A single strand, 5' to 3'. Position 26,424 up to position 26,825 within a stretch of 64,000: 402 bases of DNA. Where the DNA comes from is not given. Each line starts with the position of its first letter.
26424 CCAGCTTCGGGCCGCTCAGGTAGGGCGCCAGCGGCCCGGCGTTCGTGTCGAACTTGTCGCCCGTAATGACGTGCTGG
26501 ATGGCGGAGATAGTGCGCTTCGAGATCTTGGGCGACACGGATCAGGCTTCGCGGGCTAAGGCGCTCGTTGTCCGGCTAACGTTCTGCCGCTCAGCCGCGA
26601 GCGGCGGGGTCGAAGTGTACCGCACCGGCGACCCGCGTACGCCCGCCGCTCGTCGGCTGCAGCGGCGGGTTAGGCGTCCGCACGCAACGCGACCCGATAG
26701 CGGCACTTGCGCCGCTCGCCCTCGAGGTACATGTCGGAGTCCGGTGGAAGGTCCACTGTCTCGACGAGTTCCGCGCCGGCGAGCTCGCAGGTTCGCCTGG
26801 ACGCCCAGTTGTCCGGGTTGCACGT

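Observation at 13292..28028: A ~14.7-kb sedentary chromosomal integron (18 attC sites, ~19 cassettes) between a fabH-like gene and a SnoaL-like gene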

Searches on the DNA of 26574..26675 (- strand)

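Call 17: build_rna_model(alignment_id=A1)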
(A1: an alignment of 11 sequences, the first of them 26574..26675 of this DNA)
Model R1 built from alignment A1 (11 sequences, 121 columns); structure: RNAalifold consensus.
model positions 75; base pairs 16; branch points 0; effective number of sequences 6.13; information 0.753 bits per position. Calibrated on 0.2 Mb of random sequence (short: E-values are rough).
structure used (alignment columns):
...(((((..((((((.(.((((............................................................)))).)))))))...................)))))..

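Call 18: search_with_rna_model(model_id=R1, source=window, filters=off, max_evalue=10)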
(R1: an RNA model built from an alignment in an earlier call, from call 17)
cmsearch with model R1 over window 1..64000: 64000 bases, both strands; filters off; matches with E-value up to 10: 87.
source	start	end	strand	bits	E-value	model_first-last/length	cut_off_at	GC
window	25597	25671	-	87.2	1e-18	1-75/75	no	0.71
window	17921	17992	-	75.7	6.3e-16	1-75/75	no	0.65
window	22542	22630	-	68.4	3.6e-14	1-75/75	no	0.67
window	24959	25030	-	68.2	4e-14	1-75/75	no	0.68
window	21058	21130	-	66.8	8.6e-14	1-75/75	no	0.71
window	20031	20104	-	66.7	9.3e-14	1-75/75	no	0.62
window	21717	21788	-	62.7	8.2e-13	1-75/75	no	0.69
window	26574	26675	-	56.3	3e-11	1-75/75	no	0.75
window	18670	18753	-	54.2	9.2e-11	1-75/75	no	0.67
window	17204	17276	-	47.5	3.9e-09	1-75/75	no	0.71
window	19880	19939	-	45.4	1.2e-08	1-75/75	no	0.72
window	23987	24055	-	44.8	1.7e-08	1-75/75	no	0.7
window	23326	23442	-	42.5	6.1e-08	1-75/75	no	0.72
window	19275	19347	-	31.3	3.1e-05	1-75/75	no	0.66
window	15987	16076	-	28.1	0.00018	1-75/75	no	0.76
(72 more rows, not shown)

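Call 25: search_with_rna_model(model_id=R1, sources=[L001, L002, L003, L004, L005, L006, L007, L008, L009, L010, L011, L012, L013, L014, L015, L016, L017, L018, L019, L020, L021, L022, L023, L024, L025, L026, L027, L028, L029, L030, L031, L032, L033, L034, L035, L036, L037, L038, L039, L040, L041, L042, L043, L044, L045, L046, L047, L048, L049, L050, L051, L052, L053, L054, L055, L056, L057, L058, L059, L060, L061, L062, L063, L064, L065, L066, L067, L068, L069, L070, L071, L072, L073, L074, L075, L076, L077, L078, L079, L080], max_evalue=0.01)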
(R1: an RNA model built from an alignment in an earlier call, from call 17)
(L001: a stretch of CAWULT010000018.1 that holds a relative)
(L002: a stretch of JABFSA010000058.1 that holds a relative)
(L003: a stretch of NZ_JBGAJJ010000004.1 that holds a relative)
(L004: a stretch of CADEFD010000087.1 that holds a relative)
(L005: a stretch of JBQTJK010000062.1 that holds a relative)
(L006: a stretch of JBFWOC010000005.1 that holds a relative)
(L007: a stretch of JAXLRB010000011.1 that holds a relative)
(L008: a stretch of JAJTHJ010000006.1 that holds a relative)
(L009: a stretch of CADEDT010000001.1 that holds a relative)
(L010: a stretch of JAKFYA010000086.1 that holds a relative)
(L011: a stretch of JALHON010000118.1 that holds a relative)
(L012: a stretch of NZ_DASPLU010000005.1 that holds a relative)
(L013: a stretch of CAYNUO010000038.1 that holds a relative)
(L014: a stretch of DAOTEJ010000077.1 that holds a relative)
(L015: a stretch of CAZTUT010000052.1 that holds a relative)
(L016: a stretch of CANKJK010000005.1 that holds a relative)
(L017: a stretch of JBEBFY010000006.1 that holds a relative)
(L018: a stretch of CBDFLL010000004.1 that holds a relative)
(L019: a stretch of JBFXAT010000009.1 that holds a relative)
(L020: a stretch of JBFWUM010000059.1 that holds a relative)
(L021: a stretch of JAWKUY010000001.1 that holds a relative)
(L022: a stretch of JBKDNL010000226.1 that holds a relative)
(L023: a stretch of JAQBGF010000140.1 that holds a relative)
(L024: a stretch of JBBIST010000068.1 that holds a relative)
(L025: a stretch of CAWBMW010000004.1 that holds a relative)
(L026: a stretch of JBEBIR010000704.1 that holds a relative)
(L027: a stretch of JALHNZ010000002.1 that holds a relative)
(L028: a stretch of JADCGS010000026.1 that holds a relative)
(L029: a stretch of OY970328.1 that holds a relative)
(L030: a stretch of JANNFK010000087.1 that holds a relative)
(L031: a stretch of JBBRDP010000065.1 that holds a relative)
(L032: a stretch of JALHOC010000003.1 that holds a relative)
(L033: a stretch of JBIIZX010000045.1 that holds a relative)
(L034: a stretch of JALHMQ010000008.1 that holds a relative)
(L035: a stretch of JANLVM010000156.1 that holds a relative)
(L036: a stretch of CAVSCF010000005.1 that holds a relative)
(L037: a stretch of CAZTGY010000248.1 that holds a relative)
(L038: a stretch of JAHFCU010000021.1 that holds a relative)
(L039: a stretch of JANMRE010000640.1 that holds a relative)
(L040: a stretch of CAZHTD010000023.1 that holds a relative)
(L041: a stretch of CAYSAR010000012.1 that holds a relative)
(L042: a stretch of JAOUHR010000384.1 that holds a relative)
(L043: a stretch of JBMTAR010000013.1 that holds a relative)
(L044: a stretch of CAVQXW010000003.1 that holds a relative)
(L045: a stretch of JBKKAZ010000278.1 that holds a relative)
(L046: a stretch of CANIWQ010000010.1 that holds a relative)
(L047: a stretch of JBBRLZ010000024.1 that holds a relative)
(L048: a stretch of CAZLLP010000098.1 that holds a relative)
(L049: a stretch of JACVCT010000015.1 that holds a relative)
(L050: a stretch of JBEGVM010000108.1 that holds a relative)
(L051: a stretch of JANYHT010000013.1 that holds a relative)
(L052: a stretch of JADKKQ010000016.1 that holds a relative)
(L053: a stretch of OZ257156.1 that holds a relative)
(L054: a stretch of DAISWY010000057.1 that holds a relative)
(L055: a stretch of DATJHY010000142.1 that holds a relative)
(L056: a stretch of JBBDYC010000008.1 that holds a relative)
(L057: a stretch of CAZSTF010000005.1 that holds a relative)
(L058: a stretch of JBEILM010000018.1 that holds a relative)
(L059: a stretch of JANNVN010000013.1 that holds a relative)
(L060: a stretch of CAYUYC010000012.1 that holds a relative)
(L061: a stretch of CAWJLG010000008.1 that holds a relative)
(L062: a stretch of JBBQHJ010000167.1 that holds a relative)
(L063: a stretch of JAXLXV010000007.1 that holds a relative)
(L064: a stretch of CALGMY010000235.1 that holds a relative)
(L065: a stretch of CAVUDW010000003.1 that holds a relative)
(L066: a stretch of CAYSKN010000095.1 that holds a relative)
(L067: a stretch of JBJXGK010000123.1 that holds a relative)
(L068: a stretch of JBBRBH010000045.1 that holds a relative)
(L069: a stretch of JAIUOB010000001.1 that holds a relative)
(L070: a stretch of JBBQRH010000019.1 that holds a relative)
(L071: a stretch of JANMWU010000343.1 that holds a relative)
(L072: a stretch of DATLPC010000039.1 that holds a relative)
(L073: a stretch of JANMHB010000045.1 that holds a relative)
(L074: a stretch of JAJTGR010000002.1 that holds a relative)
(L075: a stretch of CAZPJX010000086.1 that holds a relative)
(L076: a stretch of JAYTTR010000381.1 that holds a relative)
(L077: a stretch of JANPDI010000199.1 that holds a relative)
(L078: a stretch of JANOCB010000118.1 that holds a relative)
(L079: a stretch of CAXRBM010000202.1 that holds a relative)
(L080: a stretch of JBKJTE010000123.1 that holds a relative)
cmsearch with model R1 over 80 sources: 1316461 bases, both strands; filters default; matches with E-value up to 0.01: 1.
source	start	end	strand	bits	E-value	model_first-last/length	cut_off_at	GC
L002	736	811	+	28.2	0.0036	1-75/75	no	0.67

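Call 35: search_with_rna_model(model_id=R1, sources=[L085, L086, L087, L081, L082, L084], max_evalue=0.1, filters=off)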
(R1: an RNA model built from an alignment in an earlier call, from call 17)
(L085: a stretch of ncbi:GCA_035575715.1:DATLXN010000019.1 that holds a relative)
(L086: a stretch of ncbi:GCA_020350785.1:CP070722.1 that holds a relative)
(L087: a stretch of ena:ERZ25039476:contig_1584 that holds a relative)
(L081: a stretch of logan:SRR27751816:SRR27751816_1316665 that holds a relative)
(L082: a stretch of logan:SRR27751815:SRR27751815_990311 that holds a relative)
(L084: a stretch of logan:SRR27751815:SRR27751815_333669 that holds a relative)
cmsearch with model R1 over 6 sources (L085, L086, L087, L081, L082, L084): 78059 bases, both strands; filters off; matches with E-value up to 0.1: 29.
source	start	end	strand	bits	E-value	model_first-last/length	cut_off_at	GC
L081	3011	3099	+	68.4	4.4e-14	1-75/75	no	0.67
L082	753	841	+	68.4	4.4e-14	1-75/75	no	0.67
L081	611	682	+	68.2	4.9e-14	1-75/75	no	0.68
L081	4511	4583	+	66.8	1.1e-13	1-75/75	no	0.71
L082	2253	2325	+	66.8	1.1e-13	1-75/75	no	0.71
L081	5537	5610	+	66.7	1.1e-13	1-75/75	no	0.62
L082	3279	3352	+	66.7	1.1e-13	1-75/75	no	0.62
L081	3853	3924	+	62.7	1e-12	1-75/75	no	0.69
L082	1595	1666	+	62.7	1e-12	1-75/75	no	0.69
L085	7530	7603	-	61.6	1.9e-12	1-75/75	no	0.73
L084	1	66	+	59.4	6.2e-12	4-72/75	no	0.64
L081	6888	6971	+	54.2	1.1e-10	1-75/75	no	0.67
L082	4630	4713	+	54.2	1.1e-10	1-75/75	no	0.67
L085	8283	8359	-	50.2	1.1e-09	1-75/75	no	0.7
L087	9197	9257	-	48.2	3.2e-09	1-75/75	no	0.72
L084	714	786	+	47.5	4.7e-09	1-75/75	no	0.71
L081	5702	5761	+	45.4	1.5e-08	1-75/75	no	0.72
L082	3444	3503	+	45.4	1.5e-08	1-75/75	no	0.72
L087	8645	8740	-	45.3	1.6e-08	1-75/75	no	0.69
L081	1586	1654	+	44.8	2.1e-08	1-75/75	no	0.7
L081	2199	2315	+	42.5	7.4e-08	1-75/75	no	0.72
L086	10887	11048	+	39.2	4.6e-07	1-75/75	no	0.6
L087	7342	7439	-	35.3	4.1e-06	1-75/75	no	0.63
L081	6294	6366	+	31.3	3.8e-05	1-75/75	no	0.66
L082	4036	4108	+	31.3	3.8e-05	1-75/75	no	0.66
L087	6973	7147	-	30.4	6.3e-05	1-75/75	no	0.7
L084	1914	2003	+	28.1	0.00021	1-75/75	no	0.76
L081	1586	1654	-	22.6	0.0047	1-75/75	no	0.7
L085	18811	18891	+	19.9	0.021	1-75/75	no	0.72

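Call 54: search_with_rna_model(model_id=R1, source=L088, max_evalue=1, filters=off)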
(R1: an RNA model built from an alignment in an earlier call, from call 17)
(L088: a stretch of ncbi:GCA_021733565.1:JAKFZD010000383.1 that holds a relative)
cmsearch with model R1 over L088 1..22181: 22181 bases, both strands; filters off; matches with E-value up to 1: 10.
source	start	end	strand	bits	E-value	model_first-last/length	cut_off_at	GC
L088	20253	20327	+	70.4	4e-15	1-75/75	no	0.72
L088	21320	21408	+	66.7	3.1e-14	1-75/75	no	0.7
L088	20803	20914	+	43.8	1.1e-08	1-75/75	no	0.75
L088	20253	20327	-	20.5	0.0042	1-75/75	no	0.72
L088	22095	22171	+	17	0.03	1-75/75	no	0.75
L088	21320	21408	-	14.2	0.14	1-75/75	no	0.7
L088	13044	13096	+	13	0.26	1-75/75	no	0.74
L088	3524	3560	+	12.2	0.41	19-56/75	no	0.84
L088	15173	15221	+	11.5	0.61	1-75/75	no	0.76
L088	21160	21198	+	11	0.83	19-56/75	no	0.72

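Call 62: search_with_rna_model(model_id=R1, source=L089, max_evalue=1, filters=off)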
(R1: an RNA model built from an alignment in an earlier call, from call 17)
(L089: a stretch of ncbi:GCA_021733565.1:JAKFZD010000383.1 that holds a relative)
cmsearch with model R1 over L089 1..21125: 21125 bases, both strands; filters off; matches with E-value up to 1: 21.
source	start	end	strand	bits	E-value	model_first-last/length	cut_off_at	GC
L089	17583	17657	-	70.4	3.8e-15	1-75/75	no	0.72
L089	16502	16590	-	66.7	3e-14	1-75/75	no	0.7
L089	15039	15112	-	53.8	3.8e-11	1-75/75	no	0.69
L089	13839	13964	-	48.5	7.1e-10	1-75/75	no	0.71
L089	12240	12321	-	44.5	6.6e-09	1-75/75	no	0.6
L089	16996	17107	-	43.8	1e-08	1-75/75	no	0.75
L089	12762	12820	-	40.5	6.1e-08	1-75/75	no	0.69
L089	14390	14498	-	38.4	2e-07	1-75/75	no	0.72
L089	13263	13360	-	33.4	3.1e-06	1-75/75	no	0.69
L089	17583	17657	+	20.5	0.004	1-75/75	no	0.72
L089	8535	8596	+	18.7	0.011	1-75/75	no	0.76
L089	15739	15815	-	17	0.028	1-75/75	no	0.75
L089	11727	11819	-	16.7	0.034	1-75/75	no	0.63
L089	3743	3816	+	16.5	0.038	1-75/75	no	0.77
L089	8856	8915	+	16.2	0.043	1-75/75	no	0.75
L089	16502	16590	+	14.2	0.13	1-75/75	no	0.7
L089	13839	13964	+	13.8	0.17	1-75/75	no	0.71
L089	12240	12321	+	13.7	0.17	1-75/75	no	0.6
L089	12762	12820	+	11.8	0.49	1-75/75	no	0.69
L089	3879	3920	-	11.5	0.59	19-56/75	no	0.76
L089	16712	16750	-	11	0.79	19-56/75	no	0.72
